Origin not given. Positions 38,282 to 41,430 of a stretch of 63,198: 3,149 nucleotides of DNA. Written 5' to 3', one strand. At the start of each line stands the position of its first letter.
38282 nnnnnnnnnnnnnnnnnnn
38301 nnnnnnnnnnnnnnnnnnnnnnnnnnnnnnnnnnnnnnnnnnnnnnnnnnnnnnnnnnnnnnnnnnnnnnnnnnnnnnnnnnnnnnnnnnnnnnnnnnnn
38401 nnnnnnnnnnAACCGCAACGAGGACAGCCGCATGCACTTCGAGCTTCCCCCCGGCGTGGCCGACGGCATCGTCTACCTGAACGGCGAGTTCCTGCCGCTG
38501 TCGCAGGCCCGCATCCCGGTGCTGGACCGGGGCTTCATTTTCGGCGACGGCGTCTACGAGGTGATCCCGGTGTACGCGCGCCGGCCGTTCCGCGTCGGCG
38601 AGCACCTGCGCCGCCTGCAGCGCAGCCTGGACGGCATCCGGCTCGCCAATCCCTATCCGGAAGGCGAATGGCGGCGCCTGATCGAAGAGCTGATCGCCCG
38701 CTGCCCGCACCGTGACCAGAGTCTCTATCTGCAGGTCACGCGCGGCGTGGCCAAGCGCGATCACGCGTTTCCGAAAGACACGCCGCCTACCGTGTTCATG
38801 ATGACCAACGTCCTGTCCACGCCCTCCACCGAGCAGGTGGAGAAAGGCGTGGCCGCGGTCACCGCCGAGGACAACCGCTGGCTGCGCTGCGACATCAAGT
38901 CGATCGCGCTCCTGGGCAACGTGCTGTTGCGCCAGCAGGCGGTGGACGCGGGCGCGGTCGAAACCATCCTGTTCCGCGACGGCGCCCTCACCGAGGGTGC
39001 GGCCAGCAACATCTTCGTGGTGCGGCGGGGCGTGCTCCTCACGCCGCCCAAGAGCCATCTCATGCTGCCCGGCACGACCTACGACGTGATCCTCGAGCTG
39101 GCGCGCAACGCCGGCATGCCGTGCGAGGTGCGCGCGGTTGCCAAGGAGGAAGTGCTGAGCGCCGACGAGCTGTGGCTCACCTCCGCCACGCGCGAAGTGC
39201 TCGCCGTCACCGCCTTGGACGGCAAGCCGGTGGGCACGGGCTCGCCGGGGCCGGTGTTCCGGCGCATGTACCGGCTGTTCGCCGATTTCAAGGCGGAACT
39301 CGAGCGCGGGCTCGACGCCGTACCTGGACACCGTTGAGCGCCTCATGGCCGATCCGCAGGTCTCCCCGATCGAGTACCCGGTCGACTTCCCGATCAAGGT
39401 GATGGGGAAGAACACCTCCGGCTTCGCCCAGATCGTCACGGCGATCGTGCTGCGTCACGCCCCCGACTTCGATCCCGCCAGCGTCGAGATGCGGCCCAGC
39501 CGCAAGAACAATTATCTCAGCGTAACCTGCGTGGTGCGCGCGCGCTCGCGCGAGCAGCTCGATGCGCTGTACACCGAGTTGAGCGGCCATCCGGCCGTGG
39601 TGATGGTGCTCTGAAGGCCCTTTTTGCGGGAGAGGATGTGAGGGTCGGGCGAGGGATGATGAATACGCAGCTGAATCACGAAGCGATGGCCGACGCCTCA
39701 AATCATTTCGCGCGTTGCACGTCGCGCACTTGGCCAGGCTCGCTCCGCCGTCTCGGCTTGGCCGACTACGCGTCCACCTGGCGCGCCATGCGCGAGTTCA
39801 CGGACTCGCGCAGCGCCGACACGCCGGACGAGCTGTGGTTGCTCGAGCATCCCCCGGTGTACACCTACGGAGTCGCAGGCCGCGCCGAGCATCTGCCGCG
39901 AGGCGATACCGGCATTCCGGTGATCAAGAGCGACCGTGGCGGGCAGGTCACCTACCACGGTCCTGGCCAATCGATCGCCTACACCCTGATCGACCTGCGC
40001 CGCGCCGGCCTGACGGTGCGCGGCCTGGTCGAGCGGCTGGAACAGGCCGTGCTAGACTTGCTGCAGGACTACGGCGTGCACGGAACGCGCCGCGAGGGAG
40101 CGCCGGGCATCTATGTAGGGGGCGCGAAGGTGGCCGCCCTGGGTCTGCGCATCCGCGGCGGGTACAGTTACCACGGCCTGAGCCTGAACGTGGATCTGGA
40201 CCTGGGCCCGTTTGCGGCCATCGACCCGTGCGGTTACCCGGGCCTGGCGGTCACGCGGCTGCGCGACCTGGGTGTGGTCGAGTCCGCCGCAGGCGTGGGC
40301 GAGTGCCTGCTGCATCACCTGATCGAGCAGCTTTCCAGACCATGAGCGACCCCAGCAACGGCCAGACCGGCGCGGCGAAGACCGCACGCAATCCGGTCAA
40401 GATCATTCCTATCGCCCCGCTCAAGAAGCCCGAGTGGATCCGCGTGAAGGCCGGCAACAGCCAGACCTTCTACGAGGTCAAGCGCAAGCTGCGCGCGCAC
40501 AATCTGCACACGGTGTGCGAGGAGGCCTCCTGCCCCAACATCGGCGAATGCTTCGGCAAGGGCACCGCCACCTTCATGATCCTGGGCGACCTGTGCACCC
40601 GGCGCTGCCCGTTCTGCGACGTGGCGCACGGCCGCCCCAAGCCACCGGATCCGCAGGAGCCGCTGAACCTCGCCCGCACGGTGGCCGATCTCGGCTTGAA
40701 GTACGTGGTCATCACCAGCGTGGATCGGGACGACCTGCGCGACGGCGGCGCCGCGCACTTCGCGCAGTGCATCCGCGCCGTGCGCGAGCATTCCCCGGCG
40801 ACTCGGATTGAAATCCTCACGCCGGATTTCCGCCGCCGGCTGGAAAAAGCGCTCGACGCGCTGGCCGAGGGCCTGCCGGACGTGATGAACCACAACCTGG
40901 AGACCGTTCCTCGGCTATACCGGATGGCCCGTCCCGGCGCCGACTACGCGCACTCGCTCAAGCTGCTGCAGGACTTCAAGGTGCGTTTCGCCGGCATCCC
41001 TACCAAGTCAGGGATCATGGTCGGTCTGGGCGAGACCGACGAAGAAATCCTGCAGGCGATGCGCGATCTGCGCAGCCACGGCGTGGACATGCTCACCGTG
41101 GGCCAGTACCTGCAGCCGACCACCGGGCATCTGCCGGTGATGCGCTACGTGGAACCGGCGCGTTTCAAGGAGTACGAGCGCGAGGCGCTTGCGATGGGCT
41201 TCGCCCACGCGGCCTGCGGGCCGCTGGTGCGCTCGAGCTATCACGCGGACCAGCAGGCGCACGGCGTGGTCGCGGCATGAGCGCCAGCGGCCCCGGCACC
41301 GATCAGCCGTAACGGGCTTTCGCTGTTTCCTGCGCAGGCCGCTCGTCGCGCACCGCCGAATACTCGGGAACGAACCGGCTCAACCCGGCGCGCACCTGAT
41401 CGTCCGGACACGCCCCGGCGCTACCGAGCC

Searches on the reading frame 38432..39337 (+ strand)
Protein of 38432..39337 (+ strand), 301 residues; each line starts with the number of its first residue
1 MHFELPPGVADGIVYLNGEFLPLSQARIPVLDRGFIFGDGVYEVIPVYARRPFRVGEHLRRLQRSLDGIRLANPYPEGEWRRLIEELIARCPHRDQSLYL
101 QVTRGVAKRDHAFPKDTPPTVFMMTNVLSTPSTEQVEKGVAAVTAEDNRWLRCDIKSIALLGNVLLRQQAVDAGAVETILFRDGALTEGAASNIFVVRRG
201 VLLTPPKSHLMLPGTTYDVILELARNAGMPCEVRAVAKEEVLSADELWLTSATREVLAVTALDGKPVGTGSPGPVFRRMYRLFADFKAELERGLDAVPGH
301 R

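Call 35: search_protein_families(library=pfam, proteins=[window:38432-39337:+], max_evalue=0.001)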
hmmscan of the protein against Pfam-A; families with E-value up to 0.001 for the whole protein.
window:38432-39337:+ (301 aa): 1 family
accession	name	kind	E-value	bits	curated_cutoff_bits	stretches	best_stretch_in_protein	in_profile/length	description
PF01063.24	Aminotran_4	-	1.1e-49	169.7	28.5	1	40-261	1-222/223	Amino-transferase class IV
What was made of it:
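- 38432..39337 (+): dat (class IV aminotransferase), 21 nt downstream, probably co-transcribed. Pfam Aminotran_4 1.1e-49 (call 35).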

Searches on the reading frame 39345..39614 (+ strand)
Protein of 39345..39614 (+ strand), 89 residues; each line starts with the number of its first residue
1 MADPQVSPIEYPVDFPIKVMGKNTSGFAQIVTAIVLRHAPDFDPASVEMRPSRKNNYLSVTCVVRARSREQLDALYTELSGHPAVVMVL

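Call 35: search_protein_families(library=pfam, proteins=[window:39345-39614:+], max_evalue=0.001)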
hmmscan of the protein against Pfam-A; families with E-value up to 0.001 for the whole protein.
window:39345-39614:+ (89 aa): 1 family
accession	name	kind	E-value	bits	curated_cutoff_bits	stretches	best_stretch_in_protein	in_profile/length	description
PF04359.20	DUF493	-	4.7e-31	107.7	24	1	9-89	4-84/84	Protein of unknown function (DUF493)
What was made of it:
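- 39345..39614 (+): ybeD-like DUF493 gene. Pfam DUF493 4.7e-31 (call 35).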

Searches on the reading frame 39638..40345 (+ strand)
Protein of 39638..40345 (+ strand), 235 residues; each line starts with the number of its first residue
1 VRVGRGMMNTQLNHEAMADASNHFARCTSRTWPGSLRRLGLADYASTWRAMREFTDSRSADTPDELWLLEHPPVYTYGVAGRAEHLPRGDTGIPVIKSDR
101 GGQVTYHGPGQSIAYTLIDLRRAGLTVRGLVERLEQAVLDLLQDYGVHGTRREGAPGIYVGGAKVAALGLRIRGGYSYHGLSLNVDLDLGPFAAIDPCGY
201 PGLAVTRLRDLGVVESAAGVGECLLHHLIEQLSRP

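Call 35: search_protein_families(library=pfam, proteins=[window:39638-40345:+], max_evalue=0.001)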
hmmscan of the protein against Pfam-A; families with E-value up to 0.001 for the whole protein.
window:39638-40345:+ (235 aa): 1 family
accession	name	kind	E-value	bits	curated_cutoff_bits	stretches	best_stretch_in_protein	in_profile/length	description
PF21948.1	LplA-B_cat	-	2.6e-33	116.1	27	1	43-212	1-182/200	Lipoyl protein ligase A/B catalytic domain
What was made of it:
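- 39638..40345 (+): lipB (octanoyltransferase); the true start may lie a few codons downstream. Pfam LplA-B_cat 2.6e-33 (call 35).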

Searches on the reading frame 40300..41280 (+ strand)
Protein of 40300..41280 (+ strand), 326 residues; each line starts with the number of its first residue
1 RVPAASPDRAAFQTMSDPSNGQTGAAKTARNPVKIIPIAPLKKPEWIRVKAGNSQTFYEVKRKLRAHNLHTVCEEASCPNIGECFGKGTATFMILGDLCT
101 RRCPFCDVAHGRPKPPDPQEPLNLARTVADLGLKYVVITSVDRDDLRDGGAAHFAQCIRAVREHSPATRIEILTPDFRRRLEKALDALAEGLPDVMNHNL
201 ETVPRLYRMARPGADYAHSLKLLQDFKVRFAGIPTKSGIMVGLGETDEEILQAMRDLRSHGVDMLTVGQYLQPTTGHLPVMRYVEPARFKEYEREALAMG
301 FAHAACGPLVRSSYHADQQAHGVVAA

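Call 35: search_protein_families(library=pfam, proteins=[window:40300-41280:+], max_evalue=0.001)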
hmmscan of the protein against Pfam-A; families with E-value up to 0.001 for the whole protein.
window:40300-41280:+ (326 aa): 2 families
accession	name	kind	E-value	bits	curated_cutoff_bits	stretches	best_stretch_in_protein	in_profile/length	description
PF04055.27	Radical_SAM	-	2.1e-26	93.5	29.5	1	94-257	2-166/166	Radical SAM superfamily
PF16881.10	LIAS_N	-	4.2e-07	30.8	27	1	41-78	59-96/96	N-terminal domain of lipoyl synthase of Radical_SAM family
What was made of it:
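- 40342..41280 (+): lipA (lipoyl synthase). Pfam Radical_SAM and LIAS_N on 40300-41280 (call 35).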
